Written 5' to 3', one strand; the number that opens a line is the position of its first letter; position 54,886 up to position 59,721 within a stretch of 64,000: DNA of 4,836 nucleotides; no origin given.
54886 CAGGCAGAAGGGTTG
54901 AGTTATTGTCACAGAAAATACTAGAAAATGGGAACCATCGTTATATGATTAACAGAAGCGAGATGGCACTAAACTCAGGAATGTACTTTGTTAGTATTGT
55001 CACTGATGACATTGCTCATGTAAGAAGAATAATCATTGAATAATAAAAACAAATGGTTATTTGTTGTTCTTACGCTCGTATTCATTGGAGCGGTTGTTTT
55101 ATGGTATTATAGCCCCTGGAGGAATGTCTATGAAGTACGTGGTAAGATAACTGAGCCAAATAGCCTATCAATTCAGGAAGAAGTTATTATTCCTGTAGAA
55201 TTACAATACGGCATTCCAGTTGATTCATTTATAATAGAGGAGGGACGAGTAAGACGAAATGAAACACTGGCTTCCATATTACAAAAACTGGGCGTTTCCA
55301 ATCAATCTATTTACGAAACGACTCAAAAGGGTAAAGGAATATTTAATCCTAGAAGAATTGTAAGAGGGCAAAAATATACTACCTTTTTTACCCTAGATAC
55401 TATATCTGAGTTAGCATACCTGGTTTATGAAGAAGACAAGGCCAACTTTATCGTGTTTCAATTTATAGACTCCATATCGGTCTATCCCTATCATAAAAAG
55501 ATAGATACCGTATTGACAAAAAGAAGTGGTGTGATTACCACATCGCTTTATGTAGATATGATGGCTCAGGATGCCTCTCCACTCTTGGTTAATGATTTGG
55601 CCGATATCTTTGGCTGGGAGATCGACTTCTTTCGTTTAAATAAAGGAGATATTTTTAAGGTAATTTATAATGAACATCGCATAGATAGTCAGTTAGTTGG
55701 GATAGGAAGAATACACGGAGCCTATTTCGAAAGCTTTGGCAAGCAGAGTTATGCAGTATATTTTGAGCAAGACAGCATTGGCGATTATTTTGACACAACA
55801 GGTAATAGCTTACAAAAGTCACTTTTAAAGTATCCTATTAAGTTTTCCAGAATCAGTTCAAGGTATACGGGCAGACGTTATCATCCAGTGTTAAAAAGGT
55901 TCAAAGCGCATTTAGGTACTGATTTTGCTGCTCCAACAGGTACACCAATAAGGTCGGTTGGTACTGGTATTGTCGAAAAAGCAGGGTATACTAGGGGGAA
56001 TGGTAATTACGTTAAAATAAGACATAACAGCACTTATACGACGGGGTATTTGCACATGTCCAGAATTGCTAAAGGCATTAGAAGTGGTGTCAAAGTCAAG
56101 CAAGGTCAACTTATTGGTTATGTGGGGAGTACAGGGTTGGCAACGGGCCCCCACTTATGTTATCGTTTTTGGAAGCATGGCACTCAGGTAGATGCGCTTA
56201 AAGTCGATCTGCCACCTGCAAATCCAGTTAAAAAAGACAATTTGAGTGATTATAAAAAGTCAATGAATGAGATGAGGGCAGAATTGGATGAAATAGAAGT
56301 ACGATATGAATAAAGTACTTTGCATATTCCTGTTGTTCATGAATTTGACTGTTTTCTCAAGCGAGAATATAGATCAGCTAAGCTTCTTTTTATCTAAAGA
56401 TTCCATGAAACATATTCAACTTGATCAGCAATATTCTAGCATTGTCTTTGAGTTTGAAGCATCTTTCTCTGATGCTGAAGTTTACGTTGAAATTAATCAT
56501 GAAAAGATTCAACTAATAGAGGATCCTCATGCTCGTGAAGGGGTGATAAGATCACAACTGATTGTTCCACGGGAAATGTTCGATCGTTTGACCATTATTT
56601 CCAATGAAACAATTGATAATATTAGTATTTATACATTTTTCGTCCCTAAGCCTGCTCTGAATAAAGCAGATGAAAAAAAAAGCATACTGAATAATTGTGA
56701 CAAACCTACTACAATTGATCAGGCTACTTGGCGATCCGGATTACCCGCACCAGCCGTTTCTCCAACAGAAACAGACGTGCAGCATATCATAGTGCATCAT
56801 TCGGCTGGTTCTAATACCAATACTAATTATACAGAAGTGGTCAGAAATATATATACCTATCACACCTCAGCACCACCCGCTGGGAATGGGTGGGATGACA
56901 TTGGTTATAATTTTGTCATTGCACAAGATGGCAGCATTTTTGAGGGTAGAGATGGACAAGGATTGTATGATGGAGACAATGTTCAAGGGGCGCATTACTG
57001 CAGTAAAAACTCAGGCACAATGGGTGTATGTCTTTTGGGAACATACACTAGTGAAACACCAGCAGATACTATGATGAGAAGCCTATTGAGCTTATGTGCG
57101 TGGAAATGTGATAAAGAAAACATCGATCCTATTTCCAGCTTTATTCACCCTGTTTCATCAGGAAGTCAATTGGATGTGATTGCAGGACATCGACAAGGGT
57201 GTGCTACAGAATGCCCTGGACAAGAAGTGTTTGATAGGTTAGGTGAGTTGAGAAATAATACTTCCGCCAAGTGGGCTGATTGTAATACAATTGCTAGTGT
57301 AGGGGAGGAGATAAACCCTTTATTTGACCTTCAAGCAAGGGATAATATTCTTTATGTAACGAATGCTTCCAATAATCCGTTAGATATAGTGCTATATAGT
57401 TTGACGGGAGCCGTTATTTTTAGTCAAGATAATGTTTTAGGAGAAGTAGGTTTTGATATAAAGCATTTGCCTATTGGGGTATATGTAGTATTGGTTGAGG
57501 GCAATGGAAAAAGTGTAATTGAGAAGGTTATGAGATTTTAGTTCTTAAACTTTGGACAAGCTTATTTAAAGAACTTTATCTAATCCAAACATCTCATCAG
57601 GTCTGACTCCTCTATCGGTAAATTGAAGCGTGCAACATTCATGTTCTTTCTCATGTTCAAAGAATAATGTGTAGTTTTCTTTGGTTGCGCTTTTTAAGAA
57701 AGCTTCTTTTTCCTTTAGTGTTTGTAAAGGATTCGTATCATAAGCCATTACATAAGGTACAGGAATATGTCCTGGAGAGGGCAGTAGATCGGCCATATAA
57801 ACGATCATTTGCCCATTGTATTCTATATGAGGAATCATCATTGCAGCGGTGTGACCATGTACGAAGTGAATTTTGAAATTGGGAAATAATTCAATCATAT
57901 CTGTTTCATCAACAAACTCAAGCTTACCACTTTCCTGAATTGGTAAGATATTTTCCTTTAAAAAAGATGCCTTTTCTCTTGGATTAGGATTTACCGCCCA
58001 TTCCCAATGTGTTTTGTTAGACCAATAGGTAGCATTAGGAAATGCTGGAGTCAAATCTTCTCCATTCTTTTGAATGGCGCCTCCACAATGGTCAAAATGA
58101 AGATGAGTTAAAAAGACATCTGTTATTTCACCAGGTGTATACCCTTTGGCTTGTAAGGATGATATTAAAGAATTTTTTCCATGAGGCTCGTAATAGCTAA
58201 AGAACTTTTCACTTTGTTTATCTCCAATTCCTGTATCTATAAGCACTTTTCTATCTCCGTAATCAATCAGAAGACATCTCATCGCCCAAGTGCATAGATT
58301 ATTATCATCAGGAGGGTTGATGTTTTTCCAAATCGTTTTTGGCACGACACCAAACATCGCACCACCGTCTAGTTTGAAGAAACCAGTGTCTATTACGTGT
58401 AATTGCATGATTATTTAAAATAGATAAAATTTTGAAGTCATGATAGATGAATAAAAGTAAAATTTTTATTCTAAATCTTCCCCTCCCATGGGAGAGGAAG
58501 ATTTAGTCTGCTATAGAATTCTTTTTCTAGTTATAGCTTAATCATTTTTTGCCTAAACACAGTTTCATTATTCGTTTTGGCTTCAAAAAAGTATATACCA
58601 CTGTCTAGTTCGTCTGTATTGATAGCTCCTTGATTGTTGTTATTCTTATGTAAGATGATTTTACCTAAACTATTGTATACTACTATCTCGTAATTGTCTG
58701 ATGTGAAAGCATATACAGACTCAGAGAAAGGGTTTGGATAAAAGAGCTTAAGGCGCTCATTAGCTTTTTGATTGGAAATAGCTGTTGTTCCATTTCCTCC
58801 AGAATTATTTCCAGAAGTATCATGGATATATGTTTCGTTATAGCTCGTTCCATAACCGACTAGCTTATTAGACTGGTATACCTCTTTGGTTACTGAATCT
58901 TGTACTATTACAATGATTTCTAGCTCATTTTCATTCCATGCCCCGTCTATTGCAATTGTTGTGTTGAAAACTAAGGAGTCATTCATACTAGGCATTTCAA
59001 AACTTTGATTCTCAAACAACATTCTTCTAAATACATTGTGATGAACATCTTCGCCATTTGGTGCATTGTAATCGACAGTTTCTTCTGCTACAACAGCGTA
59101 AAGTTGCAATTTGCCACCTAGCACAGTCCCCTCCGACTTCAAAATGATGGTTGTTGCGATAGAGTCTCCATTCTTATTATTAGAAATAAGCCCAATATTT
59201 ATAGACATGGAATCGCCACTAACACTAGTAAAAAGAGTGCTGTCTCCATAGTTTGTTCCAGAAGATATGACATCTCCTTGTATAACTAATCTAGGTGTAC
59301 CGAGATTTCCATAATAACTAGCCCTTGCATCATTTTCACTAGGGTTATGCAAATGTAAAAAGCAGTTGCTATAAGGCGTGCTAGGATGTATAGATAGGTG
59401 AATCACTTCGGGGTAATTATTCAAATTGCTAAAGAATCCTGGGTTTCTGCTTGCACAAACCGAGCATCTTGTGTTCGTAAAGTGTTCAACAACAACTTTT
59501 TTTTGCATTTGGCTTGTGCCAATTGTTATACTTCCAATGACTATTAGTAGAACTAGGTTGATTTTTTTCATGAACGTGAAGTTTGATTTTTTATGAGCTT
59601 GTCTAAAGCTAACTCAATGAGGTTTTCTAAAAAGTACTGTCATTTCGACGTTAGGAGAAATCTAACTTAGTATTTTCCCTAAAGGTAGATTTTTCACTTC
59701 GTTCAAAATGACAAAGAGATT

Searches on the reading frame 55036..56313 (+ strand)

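Call 6: search_protein_families(library=pfam, proteins=[window:55036-56313:+], max_evalue=0.00001)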
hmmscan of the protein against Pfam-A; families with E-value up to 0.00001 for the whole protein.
window:55036-56313:+ (425 aa): 2 families
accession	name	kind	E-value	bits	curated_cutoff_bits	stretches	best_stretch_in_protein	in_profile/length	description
PF01551.29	Peptidase_M23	-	1.2e-29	102.8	28.7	1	291-386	2-95/96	Peptidase family M23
PF19425.4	Csd3_N2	-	3.2e-10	40.4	27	1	164-277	10-120/122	Csd3 second domain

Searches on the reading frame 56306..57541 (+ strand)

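Call 6: search_protein_families(library=pfam, proteins=[window:56306-57541:+], max_evalue=0.00001)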
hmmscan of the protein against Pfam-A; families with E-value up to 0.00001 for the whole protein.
window:56306-57541:+ (411 aa): 1 family
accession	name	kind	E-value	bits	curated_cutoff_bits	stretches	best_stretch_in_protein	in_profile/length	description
PF01510.30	Amidase_2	-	1.4e-15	58.2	26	1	156-306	3-131/131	N-acetylmuramoyl-L-alanine amidase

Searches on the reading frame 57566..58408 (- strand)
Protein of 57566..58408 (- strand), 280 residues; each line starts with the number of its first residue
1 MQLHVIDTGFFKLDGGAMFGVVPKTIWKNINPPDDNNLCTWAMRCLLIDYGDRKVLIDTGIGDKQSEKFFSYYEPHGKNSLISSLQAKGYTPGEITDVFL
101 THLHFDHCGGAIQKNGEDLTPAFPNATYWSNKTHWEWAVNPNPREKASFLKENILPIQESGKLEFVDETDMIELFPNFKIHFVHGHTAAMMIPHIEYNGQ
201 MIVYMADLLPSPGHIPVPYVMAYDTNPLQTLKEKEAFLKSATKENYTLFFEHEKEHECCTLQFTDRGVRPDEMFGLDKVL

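Call 39: search_protein_families(library=pfam, proteins=[window:57566-58408:-], max_evalue=0.001)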
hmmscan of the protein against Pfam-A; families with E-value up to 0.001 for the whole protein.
window:57566-58408:- (280 aa): 2 families
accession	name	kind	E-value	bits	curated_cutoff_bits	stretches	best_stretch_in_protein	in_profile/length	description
PF00753.33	Lactamase_B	-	2.9e-18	67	22.7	1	45-252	8-196/196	Metallo-beta-lactamase superfamily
PF12706.13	Lactamase_B_2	-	0.00033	20.7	27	1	53-208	1-143/200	Beta-lactamase superfamily domain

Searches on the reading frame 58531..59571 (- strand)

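Call 39: search_protein_families(library=pfam, proteins=[window:58531-59571:-], max_evalue=0.001)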
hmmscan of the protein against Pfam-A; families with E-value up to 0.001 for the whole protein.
window:58531-59571:- (346 aa): 2 families
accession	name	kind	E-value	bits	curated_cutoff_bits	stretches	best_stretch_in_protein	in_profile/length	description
PF18962.6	Por_Secre_tail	-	3e-12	47.1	27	1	278-344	2-74/75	Secretion system C-terminal sorting domain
PF06764.17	DUF1223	-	0.00029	21.4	30.7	0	89-224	69-202/202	Protein of unknown function (DUF1223)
